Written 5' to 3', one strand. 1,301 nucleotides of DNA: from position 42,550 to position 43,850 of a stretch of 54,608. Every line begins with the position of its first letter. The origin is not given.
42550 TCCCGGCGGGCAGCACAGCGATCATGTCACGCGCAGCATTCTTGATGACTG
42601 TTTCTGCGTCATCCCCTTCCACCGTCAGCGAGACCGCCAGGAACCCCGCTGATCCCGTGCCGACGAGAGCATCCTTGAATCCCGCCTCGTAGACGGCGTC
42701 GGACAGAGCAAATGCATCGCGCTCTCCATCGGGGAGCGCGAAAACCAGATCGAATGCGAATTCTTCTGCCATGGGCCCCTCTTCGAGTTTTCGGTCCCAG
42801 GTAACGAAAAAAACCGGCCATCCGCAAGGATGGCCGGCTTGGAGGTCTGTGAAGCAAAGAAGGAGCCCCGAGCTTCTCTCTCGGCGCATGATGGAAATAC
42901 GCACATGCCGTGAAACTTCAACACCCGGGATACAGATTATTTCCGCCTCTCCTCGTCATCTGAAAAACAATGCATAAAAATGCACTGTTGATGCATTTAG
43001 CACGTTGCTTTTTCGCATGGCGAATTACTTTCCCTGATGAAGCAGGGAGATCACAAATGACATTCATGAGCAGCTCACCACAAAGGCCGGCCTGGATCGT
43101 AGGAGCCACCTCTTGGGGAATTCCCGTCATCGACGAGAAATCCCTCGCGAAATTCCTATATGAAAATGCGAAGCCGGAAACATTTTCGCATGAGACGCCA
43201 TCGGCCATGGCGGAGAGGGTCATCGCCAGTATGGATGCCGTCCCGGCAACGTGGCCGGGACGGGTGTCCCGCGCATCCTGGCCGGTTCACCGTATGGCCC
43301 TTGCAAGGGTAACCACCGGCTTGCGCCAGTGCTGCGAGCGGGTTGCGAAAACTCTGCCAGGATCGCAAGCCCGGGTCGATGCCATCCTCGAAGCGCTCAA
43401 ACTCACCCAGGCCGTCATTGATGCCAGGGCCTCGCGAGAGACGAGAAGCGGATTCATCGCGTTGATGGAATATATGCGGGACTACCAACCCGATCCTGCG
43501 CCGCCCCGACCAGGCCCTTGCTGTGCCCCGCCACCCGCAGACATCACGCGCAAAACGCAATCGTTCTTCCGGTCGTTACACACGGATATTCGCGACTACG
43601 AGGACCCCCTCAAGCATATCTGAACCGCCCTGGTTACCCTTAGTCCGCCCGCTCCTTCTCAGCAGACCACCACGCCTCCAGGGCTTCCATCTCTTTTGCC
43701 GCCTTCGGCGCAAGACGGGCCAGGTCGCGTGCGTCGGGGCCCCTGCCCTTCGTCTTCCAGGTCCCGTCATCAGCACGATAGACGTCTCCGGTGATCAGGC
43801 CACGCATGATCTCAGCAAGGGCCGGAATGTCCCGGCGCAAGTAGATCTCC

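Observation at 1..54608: Lambda-syntenic siphovirus that also carries a full plasmid maintenance set and a second, phage-type replication module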

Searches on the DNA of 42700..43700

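Call 81: search_rna_families(source=window, start=42700, end=43700, threshold=evalue, max_evalue=1, show_alignments=2)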
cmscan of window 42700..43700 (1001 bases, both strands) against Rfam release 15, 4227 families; matches with E-value up to 1: 1.
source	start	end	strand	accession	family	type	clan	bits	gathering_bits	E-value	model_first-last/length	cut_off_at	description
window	42807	42870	-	RF02631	Hrs13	Gene; sRNA;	-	16.8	52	0.28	1-82/82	no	Hfq-regulated sRNA 13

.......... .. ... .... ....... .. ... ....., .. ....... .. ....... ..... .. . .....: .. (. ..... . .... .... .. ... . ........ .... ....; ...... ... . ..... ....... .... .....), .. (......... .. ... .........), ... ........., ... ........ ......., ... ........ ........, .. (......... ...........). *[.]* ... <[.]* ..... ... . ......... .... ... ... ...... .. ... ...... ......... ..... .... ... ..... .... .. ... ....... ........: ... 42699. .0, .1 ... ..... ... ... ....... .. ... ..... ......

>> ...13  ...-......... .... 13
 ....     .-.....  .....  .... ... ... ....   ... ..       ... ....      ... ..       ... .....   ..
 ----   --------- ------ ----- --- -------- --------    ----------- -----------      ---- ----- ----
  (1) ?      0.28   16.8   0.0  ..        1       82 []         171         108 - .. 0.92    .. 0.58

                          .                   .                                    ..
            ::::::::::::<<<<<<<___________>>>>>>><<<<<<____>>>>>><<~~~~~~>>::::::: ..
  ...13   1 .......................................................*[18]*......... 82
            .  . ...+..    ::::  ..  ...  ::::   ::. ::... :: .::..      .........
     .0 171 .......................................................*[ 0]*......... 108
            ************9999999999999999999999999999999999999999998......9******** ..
